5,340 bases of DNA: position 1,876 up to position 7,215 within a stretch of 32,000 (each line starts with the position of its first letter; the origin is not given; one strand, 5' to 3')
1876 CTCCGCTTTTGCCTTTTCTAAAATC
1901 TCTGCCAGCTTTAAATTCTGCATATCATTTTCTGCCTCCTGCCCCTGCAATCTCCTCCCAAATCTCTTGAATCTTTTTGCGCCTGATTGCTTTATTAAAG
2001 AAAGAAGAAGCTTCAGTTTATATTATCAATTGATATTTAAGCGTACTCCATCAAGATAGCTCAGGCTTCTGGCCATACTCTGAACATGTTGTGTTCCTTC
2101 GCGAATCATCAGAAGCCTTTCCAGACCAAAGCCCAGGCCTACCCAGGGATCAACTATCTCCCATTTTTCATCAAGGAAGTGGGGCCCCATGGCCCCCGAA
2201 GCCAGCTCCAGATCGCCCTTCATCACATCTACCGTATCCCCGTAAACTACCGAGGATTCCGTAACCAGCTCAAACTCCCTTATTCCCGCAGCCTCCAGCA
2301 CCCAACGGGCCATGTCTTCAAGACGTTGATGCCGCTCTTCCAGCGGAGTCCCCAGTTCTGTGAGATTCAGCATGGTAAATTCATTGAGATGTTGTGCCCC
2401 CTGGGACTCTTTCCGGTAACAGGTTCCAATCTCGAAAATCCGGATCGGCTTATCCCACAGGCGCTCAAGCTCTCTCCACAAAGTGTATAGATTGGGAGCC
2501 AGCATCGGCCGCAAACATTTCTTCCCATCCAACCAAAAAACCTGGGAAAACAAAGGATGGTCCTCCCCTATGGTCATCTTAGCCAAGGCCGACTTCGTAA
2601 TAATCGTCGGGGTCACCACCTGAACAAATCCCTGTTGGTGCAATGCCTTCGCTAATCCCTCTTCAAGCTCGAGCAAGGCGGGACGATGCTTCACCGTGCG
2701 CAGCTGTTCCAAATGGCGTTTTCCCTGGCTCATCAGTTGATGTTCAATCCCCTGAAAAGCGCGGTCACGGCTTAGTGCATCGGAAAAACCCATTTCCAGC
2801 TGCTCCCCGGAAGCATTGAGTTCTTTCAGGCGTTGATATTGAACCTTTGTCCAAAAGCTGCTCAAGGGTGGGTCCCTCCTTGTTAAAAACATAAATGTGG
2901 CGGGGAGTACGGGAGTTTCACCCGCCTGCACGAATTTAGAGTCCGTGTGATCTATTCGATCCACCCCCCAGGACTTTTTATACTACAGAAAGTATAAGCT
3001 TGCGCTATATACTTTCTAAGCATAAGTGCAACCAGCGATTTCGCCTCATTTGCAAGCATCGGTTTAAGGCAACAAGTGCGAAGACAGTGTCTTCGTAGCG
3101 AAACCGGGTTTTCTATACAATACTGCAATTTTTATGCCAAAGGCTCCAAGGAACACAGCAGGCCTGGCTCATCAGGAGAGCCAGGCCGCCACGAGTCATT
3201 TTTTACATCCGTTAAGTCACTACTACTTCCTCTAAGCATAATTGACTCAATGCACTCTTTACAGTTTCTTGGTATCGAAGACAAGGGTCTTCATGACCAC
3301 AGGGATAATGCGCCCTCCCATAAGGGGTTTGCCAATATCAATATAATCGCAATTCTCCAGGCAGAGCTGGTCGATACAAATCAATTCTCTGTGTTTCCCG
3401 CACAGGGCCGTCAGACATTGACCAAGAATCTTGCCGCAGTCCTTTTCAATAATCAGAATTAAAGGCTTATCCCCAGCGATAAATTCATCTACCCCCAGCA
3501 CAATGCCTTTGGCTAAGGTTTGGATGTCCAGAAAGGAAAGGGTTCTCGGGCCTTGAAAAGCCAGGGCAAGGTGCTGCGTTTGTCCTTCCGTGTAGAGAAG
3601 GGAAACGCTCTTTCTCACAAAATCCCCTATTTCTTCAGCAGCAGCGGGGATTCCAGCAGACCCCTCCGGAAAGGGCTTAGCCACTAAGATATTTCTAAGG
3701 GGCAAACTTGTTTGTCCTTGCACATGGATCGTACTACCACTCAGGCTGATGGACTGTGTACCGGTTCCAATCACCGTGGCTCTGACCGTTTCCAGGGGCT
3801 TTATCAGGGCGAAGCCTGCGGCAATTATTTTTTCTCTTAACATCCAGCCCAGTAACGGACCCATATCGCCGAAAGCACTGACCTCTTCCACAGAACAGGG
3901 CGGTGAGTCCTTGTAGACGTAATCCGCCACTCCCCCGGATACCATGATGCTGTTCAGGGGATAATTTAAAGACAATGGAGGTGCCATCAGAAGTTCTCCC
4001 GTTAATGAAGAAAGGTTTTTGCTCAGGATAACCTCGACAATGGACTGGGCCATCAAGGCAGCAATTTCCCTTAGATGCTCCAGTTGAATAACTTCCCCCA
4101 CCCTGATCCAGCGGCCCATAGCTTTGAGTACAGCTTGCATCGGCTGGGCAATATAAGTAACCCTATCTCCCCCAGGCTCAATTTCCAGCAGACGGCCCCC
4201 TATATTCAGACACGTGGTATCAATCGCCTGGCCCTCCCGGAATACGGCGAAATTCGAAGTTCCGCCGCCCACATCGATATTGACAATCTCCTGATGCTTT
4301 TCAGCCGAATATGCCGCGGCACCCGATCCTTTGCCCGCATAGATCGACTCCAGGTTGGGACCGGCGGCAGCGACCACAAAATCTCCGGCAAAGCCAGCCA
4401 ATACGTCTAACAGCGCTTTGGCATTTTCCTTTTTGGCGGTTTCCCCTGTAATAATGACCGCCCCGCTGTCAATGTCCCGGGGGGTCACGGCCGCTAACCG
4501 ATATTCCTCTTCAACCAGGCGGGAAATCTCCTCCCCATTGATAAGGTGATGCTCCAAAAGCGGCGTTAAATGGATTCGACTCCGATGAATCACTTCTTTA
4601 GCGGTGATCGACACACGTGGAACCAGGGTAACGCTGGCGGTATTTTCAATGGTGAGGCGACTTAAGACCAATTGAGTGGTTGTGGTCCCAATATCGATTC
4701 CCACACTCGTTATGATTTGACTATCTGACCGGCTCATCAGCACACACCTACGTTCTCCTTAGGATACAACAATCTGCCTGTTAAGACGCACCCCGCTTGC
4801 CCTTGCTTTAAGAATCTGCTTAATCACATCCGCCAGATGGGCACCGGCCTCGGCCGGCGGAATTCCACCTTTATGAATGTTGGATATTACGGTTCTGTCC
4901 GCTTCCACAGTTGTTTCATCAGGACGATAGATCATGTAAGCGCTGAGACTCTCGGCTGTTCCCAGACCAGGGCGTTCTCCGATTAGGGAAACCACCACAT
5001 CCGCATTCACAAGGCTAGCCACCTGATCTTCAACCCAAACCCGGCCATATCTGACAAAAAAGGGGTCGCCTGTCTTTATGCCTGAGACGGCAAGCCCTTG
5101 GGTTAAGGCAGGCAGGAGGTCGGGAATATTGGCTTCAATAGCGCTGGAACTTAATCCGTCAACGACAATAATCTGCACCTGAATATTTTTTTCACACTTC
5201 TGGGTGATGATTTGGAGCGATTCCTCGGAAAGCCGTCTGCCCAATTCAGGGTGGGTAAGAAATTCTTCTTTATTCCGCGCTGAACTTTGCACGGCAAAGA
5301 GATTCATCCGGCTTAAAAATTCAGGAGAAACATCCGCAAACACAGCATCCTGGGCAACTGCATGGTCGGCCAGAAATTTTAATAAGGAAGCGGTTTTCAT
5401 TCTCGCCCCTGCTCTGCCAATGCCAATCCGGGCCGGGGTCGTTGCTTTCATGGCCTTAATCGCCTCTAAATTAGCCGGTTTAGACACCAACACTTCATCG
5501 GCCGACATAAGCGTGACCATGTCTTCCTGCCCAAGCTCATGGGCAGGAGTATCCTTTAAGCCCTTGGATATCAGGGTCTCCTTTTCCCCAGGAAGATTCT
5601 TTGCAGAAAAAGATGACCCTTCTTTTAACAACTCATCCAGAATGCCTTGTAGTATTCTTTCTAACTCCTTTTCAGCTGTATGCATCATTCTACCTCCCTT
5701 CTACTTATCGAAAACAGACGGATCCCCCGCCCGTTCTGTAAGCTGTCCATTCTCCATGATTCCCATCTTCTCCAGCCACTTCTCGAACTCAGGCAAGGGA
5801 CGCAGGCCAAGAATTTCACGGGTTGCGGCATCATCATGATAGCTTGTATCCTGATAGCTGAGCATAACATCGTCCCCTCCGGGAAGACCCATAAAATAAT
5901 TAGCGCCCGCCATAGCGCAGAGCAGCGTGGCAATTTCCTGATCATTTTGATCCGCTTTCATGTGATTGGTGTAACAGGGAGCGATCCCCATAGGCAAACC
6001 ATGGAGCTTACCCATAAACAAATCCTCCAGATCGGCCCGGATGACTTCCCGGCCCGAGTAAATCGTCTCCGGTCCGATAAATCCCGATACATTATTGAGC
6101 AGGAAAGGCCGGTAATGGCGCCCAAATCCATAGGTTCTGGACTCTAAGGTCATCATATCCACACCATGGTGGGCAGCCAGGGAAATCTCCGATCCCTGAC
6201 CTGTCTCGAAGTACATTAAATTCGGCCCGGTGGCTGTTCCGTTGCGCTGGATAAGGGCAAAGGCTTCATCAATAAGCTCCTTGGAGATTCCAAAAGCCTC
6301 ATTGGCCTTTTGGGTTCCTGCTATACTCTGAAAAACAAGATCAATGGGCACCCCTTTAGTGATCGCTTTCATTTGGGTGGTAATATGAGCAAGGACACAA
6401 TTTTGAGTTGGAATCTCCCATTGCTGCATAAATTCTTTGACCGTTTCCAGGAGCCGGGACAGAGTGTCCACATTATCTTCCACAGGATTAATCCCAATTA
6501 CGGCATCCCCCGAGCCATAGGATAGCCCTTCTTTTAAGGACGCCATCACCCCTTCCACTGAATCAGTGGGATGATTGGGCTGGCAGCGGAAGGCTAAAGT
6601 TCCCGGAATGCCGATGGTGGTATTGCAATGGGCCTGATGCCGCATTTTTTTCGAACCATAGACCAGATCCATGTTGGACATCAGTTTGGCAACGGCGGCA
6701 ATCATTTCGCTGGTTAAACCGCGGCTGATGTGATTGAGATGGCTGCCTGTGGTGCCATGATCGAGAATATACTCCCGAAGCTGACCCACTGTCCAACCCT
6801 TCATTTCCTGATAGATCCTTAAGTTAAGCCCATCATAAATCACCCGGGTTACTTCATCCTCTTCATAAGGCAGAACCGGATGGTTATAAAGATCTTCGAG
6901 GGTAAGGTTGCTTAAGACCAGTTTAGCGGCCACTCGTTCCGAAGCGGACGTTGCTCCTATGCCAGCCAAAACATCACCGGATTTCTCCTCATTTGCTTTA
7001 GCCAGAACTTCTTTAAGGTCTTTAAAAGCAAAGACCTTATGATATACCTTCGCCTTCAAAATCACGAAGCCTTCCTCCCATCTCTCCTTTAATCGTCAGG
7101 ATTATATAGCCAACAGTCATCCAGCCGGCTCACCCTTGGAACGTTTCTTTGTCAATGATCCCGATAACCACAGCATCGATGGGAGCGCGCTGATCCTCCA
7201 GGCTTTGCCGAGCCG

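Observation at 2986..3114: Conserved structured element abutting pylT, duplicated in inverted orientation in the lysA leader, with a compensatory base-pair change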

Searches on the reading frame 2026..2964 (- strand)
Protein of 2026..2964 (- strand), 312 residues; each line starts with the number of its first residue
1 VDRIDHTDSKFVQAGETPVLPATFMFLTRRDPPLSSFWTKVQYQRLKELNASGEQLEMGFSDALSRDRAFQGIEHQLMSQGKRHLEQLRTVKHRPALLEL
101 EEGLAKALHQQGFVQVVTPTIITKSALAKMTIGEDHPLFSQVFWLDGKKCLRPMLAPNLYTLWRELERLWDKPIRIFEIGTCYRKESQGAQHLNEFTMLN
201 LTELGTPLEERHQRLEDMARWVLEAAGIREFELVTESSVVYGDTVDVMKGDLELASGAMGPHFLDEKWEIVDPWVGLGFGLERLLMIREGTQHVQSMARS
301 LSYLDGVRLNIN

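Call 10: search_protein_families(library=pfam, proteins=[window:2026-2964:-])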
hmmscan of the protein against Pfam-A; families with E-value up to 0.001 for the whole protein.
window:2026-2964:- (312 aa): 4 families
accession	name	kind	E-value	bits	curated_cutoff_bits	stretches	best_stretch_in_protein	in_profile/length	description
PF01409.25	tRNA-synt_2d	-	6.9e-10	39.3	19.8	1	95-300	17-238/246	tRNA synthetases class II core domain (F)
PF00587.30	tRNA-synt_2b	-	1.3e-07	32.3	29.3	1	148-247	10-118/179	tRNA synthetase class II core domain (G, H, P, S and T)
PF00152.25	tRNA-synt_2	-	1.3e-07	31.4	25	1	105-220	33-138/308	tRNA synthetases class II (D, K and N)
PF17759.6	tRNA_synthFbeta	-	0.00046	20.2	22.4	0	94-205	15-127/214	Phenylalanyl tRNA synthetase beta chain CLM domain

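Call 20: find_encoding_contigs(protein=window:2026-2892:-, flank=2500, max_places=10)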
Protein window:2026-2892:- (288 aa): no gene with exactly this product is on record in the collection.

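Call 26: find_homologous_proteins(query=window:2026-2892:-, max_evalue=1e-40)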
Query window:2026-2892:- (288 aa): 5193 proteins with E <= 1e-40 among 7948 candidates; the best 120 are listed.
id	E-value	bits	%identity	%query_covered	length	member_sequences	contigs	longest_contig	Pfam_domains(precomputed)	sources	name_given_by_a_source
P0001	5.6e-191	651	100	100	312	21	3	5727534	PF01409.26,PF00587.31,PF00152.26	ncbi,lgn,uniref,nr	ncbi:pyrrolysine--tRNA(Pyl) ligase large subunit [Desulfitobacterium hafniense]|uniref:Aminoacyl-tra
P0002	2.1e-176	603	96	97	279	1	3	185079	PF01409.26,PF00587.31,PF00152.26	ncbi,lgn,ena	-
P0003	8.2e-152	523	81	97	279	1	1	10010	PF01409.26,PF00587.31,PF00152.26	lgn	-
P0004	1.3e-151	522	83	95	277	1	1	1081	PF01409.26,PF00587.31,PF00152.26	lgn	-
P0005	3.8e-149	514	81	97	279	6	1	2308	PF01409.26,PF00587.31,PF17759.7,PF00152.26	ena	-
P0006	5.3e-148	510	81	97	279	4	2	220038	PF01409.26,PF00587.31,PF17759.7,PF00152.26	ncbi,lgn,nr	ncbi:MAG TPA: pyrrolysine--tRNA(Pyl) ligase large subunit [Desulfosporosinus sp.]|nr:pyrrolysine--tR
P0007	3.2e-147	508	81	97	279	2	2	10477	PF01409.26,PF00587.31,PF00152.26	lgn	-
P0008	1.8e-146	505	80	97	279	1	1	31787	PF01409.26,PF00587.31,PF17759.7,PF00152.26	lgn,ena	-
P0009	1.6e-145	502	79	97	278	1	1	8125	PF01409.26,PF00587.31,PF17759.7,PF00152.26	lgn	-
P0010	2.2e-145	501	79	97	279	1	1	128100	PF01409.26,PF00587.31,PF17759.7,PF00152.26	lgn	-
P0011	3.0e-145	501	78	97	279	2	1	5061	PF01409.26,PF00587.31,PF00152.26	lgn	-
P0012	7.1e-145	500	80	95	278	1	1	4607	PF01409.26,PF00587.31,PF17759.7,PF00152.26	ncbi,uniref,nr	ncbi:pyrrolysine--tRNA(Pyl) ligase large subunit [Sporomusa sp.]|uniref:pyrrolysine--tRNA(Pyl) ligas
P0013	7.9e-145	500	79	97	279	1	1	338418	PF01409.26,PF00587.31,PF00152.26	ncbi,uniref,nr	ncbi:pyrrolysine--tRNA(Pyl) ligase large subunit [Desulfosporosinus nitroreducens]|uniref:Pyrrolysin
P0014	2.2e-144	498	79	97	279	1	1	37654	PF01409.26,PF00587.31,PF00152.26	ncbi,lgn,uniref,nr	ncbi:pyrrolysine--tRNA(Pyl) ligase large subunit [Desulfosporosinus nitroreducens]|uniref:pyrrolysin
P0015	5.1e-144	497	80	97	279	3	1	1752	PF01409.26,PF00587.31,PF17759.7,PF00152.26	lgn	-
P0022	8.7e-141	486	76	95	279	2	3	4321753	PF01409.26,PF00587.31,PF17759.7,PF00152.26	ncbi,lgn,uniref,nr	ncbi:Pyrrolysyl-tRNA synthetase [Desulfitobacterium dehalogenans ATCC 51507]|uniref:Pyrrolysyl-tRNA 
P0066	1.5e-118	413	67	97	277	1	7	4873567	PF01409.26,PF00587.31,PF00152.26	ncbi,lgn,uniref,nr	ncbi:pyrrolysine--tRNA(Pyl) ligase large subunit [Desulfosporosinus meridiei]|uniref:Pyrrolysyl-tRNA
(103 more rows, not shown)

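Call 27: find_encoding_contigs(protein=P0001, flank=1500, max_places=10)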
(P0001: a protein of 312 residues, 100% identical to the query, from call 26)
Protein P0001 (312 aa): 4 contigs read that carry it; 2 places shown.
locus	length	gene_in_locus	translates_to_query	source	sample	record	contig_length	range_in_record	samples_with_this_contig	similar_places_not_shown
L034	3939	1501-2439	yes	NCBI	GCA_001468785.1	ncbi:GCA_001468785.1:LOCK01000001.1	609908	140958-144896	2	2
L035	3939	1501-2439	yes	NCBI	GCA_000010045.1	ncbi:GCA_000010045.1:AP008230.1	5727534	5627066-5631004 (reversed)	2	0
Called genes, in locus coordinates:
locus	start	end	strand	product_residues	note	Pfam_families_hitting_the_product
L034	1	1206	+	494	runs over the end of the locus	PF06277:EutA, PF14450:FtsA (faint)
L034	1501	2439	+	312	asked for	PF00152:tRNA-synt_2 (faint), PF01409:tRNA-synt_2d, PF00587:tRNA-synt_2b (weak)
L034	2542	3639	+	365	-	PF04055:Radical_SAM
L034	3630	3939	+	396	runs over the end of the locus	PF02655:ATP-grasp_3, PF02222:ATP-grasp, PF02786:CPSase_L_D2 (weak), PF07478:Dala_Dala_lig_C (weak), PF13535:ATP-grasp_4 (faint)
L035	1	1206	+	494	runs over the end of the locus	PF06277:EutA, PF14450:FtsA (faint)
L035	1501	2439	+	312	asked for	PF00152:tRNA-synt_2 (faint), PF01409:tRNA-synt_2d, PF00587:tRNA-synt_2b (weak)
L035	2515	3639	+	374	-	PF04055:Radical_SAM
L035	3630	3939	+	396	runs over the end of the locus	PF02655:ATP-grasp_3, PF02222:ATP-grasp, PF02786:CPSase_L_D2 (weak), PF07478:Dala_Dala_lig_C (weak), PF13535:ATP-grasp_4 (faint)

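Call 28: find_encoding_contigs(protein=P0002, flank=1500, max_places=10)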
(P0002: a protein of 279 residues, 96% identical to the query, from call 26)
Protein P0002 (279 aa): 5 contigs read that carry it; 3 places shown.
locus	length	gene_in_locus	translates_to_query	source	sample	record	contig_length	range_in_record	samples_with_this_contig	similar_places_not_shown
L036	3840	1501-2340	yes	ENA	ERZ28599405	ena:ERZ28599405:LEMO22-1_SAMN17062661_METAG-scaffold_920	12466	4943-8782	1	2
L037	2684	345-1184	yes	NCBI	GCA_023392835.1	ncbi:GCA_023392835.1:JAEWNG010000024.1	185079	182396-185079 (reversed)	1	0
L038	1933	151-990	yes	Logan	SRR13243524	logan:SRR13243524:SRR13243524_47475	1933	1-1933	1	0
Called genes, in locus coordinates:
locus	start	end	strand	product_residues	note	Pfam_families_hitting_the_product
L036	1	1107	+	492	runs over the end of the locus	PF06277:EutA, PF14450:FtsA (faint)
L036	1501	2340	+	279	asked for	PF00152:tRNA-synt_2 (faint), PF01409:tRNA-synt_2d, PF00587:tRNA-synt_2b (weak)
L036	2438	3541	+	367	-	PF04055:Radical_SAM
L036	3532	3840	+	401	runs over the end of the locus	PF02222:ATP-grasp, PF02655:ATP-grasp_3, PF02786:CPSase_L_D2 (weak), PF07478:Dala_Dala_lig_C, PF13535:ATP-grasp_4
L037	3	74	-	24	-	?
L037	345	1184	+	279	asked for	PF00152:tRNA-synt_2 (faint), PF01409:tRNA-synt_2d, PF00587:tRNA-synt_2b (weak)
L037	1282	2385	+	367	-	PF04055:Radical_SAM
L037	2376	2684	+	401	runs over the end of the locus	PF02222:ATP-grasp, PF02655:ATP-grasp_3, PF02786:CPSase_L_D2 (weak), PF07478:Dala_Dala_lig_C, PF13535:ATP-grasp_4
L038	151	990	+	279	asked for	PF00152:tRNA-synt_2 (faint), PF01409:tRNA-synt_2d, PF00587:tRNA-synt_2b (weak)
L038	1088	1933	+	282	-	?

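Call 83: find_encoding_contigs(protein=P0022, flank=1200, max_places=3)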
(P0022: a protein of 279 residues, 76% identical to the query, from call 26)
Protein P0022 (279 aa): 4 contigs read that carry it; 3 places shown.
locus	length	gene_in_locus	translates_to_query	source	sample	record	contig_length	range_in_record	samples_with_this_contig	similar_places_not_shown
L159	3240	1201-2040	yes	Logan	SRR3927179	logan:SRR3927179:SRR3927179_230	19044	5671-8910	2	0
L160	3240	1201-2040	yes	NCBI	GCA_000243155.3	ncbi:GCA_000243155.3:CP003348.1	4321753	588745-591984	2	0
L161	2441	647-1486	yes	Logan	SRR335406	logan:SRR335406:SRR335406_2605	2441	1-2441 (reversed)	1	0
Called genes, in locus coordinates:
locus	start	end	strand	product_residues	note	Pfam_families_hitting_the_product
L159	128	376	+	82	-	PF21247:Fic-like_C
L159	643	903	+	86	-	-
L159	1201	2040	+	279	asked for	PF01409:tRNA-synt_2d, PF17759:tRNA_synthFbeta (weak), PF00152:tRNA-synt_2 (faint), PF00587:tRNA-synt_2b (faint)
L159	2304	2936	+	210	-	PF02607:B12-binding_2, PF02310:B12-binding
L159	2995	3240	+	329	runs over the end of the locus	PF06253:MTTB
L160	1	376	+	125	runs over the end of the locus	PF02661:Fic, PF21247:Fic-like_C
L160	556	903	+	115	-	-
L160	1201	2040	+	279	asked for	PF01409:tRNA-synt_2d, PF17759:tRNA_synthFbeta (weak), PF00152:tRNA-synt_2 (faint), PF00587:tRNA-synt_2b (faint)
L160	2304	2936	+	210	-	PF02607:B12-binding_2, PF02310:B12-binding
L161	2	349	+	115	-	?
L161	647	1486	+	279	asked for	PF01409:tRNA-synt_2d, PF17759:tRNA_synthFbeta (weak), PF00152:tRNA-synt_2 (faint), PF00587:tRNA-synt_2b (faint)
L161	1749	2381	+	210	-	PF02607:B12-binding_2, PF02310:B12-binding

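Call 84: find_encoding_contigs(protein=P0066, flank=1200, max_places=3)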
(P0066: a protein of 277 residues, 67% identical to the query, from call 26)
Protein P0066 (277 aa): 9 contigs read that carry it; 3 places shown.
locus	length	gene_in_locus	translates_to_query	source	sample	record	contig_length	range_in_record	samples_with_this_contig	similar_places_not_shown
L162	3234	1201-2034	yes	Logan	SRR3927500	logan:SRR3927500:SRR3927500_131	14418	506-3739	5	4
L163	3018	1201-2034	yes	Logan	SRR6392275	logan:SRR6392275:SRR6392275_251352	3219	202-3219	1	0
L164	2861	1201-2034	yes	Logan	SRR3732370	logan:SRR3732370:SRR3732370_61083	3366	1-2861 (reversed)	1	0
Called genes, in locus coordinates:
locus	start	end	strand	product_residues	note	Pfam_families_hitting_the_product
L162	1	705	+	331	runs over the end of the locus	PF12801:Fer4_5, PF00037:Fer4 (faint), PF12837:Fer4_6 (faint), PF12801:Fer4_5, PF13237:Fer4_10, PF14697:Fer4_21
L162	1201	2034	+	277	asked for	PF00152:tRNA-synt_2 (faint), PF01409:tRNA-synt_2d, PF00587:tRNA-synt_2b (weak)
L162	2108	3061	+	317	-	PF01633:Choline_kinase, PF01636:APH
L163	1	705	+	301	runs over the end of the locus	?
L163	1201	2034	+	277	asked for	PF00152:tRNA-synt_2 (faint), PF01409:tRNA-synt_2d, PF00587:tRNA-synt_2b (weak)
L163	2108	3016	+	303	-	?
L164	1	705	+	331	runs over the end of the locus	PF12801:Fer4_5, PF00037:Fer4 (faint), PF12837:Fer4_6 (faint), PF12801:Fer4_5, PF13237:Fer4_10, PF14697:Fer4_21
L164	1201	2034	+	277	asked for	PF00152:tRNA-synt_2 (faint), PF01409:tRNA-synt_2d, PF00587:tRNA-synt_2b (weak)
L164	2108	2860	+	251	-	?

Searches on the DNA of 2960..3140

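Call 21: search_rna_families(source=window, start=2960, end=3140, threshold=evalue, max_evalue=10)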
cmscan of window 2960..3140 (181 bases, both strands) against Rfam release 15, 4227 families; matches with E-value up to 10: 1.
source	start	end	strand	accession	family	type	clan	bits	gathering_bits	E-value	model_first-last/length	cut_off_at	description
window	3109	3137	+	RF01351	CRISPR-DR42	Gene; CRISPR;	-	15.5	40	8.3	1-29/29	no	CRISPR RNA direct repeat element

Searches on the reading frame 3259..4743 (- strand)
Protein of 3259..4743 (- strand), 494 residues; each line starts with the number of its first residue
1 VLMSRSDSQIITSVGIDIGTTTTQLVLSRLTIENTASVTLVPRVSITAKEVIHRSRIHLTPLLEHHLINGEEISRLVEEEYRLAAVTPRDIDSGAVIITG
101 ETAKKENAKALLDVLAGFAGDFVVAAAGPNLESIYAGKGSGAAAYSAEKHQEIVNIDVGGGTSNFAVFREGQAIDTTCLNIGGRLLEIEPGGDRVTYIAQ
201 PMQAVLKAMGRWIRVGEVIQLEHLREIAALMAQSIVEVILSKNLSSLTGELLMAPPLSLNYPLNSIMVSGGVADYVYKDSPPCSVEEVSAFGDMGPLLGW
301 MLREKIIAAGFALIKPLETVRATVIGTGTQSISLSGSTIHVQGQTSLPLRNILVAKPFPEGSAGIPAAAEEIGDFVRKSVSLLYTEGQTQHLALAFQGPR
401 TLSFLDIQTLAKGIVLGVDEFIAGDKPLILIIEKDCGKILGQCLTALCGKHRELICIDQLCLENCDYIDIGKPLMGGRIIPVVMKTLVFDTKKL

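Call 10: search_protein_families(library=pfam, proteins=[window:3259-4743:-])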
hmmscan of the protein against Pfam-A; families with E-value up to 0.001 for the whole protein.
window:3259-4743:- (494 aa): 2 families
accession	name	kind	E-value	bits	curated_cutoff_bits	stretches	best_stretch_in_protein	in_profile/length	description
PF06277.17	EutA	-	2.9e-173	577.5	27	1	11-489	3-474/475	Ethanolamine utilisation protein EutA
PF14450.12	FtsA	-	2e-05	25.4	31.8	0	156-185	3-32/127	Cell division protein FtsA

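Call 24: find_encoding_contigs(protein=window:3259-4737:-, flank=2500, max_places=10)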
Protein window:3259-4737:- (492 aa): 1 contig read that carries it; 1 place shown.
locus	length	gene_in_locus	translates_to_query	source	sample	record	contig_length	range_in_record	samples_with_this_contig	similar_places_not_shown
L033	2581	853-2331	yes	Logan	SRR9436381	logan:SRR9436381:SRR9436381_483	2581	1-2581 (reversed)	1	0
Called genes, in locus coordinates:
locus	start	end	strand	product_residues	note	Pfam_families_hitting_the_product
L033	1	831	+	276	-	?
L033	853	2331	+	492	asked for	PF06277:EutA, PF14450:FtsA (faint)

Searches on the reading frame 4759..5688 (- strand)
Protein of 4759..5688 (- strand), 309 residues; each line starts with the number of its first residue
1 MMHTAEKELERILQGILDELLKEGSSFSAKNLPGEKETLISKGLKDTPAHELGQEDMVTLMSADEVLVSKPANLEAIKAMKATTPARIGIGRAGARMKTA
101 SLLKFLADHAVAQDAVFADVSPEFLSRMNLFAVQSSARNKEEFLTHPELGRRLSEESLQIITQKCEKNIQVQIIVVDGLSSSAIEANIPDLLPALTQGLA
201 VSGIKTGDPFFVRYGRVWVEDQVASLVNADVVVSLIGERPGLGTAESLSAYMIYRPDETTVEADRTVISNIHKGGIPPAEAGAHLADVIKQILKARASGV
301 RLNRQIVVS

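Call 10: search_protein_families(library=pfam, proteins=[window:4759-5688:-])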
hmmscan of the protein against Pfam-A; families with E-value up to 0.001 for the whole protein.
window:4759-5688:- (309 aa): 1 family
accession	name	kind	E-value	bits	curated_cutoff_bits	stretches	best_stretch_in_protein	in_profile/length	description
PF05985.16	EutC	-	4.5e-87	291.7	25.8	1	76-302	3-234/235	Ethanolamine ammonia-lyase light chain (EutC)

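Call 22: find_encoding_contigs(protein=window:4759-5688:-, flank=4000, max_places=10)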
Protein window:4759-5688:- (309 aa): no gene with exactly this product is on record in the collection.

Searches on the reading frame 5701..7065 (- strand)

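Call 10: search_protein_families(library=pfam, proteins=[window:5701-7065:-])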
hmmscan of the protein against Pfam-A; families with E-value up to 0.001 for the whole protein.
window:5701-7065:- (454 aa): 1 family
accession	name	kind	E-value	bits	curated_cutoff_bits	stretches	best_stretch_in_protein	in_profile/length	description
PF06751.17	EutB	-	5.2e-206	685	25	1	12-444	1-434/435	Ethanolamine ammonia lyase large subunit (EutB)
